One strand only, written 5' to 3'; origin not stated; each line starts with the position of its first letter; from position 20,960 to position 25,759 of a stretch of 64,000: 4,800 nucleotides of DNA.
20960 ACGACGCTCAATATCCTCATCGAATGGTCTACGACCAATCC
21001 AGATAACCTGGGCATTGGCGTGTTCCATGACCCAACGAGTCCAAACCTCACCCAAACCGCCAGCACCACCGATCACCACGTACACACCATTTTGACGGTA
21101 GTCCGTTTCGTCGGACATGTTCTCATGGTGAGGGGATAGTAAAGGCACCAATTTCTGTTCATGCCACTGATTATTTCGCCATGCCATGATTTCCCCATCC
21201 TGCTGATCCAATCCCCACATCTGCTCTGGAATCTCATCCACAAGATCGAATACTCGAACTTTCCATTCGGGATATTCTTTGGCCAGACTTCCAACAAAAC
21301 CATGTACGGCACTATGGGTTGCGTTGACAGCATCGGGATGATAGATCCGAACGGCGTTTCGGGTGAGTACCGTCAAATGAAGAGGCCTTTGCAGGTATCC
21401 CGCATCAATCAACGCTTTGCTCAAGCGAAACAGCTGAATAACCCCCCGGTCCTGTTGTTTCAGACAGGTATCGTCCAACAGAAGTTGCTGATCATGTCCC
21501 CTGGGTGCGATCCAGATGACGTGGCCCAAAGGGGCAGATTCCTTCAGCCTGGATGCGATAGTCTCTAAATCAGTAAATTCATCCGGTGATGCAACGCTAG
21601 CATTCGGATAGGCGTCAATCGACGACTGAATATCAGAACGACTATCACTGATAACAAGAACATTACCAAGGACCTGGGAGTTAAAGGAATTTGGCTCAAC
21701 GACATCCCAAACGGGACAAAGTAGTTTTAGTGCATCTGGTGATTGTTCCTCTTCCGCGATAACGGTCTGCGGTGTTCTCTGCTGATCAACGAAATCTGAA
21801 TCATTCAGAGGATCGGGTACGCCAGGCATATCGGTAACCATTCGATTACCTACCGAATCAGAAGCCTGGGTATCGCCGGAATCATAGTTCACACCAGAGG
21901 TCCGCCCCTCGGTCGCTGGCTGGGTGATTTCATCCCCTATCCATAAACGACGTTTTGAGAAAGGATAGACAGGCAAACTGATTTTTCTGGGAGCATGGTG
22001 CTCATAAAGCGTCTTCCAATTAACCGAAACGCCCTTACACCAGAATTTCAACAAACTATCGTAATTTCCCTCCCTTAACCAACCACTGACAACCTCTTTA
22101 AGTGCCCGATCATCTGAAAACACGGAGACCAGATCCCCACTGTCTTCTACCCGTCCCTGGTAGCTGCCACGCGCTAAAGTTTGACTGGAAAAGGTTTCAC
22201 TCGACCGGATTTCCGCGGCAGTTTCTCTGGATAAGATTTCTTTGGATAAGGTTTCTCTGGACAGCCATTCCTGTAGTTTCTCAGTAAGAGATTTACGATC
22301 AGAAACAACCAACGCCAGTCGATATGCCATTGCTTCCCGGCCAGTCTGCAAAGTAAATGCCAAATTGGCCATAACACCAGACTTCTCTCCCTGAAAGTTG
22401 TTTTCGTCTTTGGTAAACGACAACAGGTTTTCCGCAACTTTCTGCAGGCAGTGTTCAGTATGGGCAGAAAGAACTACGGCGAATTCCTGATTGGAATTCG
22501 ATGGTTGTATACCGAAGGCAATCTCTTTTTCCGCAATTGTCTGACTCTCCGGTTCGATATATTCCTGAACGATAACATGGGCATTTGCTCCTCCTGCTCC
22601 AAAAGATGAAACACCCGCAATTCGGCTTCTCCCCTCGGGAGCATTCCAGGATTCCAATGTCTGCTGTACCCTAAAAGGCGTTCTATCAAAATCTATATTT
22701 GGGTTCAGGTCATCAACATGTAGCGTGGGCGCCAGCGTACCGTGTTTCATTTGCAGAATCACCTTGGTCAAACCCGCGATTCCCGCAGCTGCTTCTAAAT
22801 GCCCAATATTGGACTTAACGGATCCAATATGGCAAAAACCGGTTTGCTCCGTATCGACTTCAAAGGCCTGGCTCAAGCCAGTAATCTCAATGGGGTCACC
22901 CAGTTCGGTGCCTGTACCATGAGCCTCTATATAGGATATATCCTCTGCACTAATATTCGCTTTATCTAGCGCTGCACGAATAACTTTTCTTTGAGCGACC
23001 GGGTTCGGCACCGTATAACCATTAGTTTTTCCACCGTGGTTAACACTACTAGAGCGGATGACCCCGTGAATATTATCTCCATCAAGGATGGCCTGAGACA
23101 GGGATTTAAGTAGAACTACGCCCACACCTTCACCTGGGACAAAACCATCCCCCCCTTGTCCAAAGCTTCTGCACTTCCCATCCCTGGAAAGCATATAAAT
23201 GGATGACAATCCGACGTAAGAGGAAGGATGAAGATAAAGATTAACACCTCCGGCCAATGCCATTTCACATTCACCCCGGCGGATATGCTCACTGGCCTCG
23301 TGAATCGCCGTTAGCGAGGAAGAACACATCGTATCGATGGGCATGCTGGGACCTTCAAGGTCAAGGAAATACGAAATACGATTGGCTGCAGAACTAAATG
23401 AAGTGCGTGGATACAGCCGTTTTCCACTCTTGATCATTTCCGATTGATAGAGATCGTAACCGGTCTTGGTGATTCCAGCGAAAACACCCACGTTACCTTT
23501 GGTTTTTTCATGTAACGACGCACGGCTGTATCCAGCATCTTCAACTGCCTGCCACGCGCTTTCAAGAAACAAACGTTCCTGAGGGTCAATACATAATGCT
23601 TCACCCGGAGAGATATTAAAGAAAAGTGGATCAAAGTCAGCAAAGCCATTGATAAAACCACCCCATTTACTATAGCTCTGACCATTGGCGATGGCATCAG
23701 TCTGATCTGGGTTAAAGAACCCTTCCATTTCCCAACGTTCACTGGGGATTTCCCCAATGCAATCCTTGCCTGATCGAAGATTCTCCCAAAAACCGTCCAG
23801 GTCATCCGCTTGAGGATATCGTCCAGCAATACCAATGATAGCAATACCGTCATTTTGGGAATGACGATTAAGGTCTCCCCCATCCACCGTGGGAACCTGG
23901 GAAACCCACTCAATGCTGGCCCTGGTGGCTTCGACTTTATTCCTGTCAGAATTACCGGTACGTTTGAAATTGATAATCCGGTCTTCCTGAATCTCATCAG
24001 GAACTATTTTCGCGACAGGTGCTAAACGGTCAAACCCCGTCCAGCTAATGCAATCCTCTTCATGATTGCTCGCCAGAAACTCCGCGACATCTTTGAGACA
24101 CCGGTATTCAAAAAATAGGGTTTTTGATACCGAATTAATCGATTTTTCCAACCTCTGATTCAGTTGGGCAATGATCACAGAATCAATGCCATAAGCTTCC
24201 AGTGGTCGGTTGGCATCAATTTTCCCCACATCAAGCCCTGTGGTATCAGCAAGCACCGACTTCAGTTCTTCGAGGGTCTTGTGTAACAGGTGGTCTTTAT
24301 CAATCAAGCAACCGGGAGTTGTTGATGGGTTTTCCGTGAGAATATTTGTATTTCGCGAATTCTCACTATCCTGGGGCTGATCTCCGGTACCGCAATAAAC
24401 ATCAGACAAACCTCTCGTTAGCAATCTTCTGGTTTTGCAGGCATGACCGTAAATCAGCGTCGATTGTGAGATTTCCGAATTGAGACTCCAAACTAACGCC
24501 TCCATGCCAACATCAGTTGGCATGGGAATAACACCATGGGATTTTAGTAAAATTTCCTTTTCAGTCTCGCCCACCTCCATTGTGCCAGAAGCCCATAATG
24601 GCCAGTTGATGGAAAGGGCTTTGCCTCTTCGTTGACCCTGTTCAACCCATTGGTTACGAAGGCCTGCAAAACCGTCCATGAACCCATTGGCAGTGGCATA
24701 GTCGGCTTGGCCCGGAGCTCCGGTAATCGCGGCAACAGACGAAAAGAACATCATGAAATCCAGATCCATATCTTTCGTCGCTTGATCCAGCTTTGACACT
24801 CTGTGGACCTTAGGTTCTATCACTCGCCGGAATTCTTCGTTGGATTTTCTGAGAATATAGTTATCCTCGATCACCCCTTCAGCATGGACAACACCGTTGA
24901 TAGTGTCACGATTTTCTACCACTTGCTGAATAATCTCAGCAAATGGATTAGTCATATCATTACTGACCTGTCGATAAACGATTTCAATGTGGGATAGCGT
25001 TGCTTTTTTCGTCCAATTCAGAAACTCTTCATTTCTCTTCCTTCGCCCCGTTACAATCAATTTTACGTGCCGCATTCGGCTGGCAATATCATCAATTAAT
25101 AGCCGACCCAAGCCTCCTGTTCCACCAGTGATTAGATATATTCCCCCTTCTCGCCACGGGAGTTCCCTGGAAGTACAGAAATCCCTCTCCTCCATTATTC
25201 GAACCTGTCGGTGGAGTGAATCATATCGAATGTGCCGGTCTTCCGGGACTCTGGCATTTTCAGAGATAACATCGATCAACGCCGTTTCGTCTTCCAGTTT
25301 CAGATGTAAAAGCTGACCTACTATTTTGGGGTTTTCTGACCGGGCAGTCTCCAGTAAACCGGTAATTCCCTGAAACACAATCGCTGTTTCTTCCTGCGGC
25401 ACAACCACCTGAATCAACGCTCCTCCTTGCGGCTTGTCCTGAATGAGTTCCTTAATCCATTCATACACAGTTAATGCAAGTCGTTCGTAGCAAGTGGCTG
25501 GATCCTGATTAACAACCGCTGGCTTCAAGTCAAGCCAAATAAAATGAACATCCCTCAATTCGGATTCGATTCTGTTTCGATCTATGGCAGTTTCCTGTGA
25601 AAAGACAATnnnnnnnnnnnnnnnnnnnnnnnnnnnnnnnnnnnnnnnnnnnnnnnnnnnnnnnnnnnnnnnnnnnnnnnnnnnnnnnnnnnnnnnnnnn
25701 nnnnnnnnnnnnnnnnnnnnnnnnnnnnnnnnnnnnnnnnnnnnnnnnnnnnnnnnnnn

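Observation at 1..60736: Contiguous pederin/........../onnamide-type trans-AT PKS-NRPS assembly line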

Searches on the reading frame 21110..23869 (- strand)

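Call 8: search_protein_families(library=pfam, proteins=[window:21110-23869:-], max_evalue=0.01)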
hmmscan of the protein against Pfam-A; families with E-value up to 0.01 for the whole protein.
window:21110-23869:- (920 aa): 6 families
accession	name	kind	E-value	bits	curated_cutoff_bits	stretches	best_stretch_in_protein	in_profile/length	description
PF00109.32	ketoacyl-synt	-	8.8e-86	288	20.8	1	8-260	3-252/252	Beta-ketoacyl synthase, N-terminal domain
PF02801.28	Ketoacyl-synt_C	-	8.3e-43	145.6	20.8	1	268-385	1-118/119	Beta-ketoacyl synthase, C-terminal domain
PF22336.2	RhiE-like_linker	-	1.2e-17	64.1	27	1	466-538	1-66/67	RhiE-like, KS-MAT linker domain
PF16197.11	KAsynt_C_assoc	-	2.2e-12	47.8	33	1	389-493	2-91/111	Ketoacyl-synthetase C-terminal extension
PF22621.2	CurL-like_PKS_C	-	2.6e-12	47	27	1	466-532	4-64/64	CurL-like, PKS C-terminal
PF00108.29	Thiolase_N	-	1.2e-06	28.5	26.4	1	172-210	75-113/260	Thiolase, N-terminal domain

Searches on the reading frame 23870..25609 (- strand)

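Call 8: search_protein_families(library=pfam, proteins=[window:23870-25609:-], max_evalue=0.01)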
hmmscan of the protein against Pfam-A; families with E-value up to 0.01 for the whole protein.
window:23870-25609:- (580 aa): 5 families
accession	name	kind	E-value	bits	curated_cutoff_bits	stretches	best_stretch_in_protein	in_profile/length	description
PF08659.16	KR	-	8.2e-42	143.6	22.6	1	156-340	1-179/180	KR domain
PF00550.31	PP-binding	-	1e-09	38.9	20.8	1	448-512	2-67/67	Phosphopantetheine attachment site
PF00106.31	adh_short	-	7.4e-06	26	26.6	1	158-315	3-160/195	short chain dehydrogenase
PF23297.2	ACP_SdgA_C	-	0.0034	17.9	27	1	454-493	20-59/95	Highly reducing polyketide synthase sdgA, C-terminal ACP domain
PF07993.18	NAD_binding_4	-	0.0079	15.8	20.1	0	160-198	1-40/258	Male sterility protein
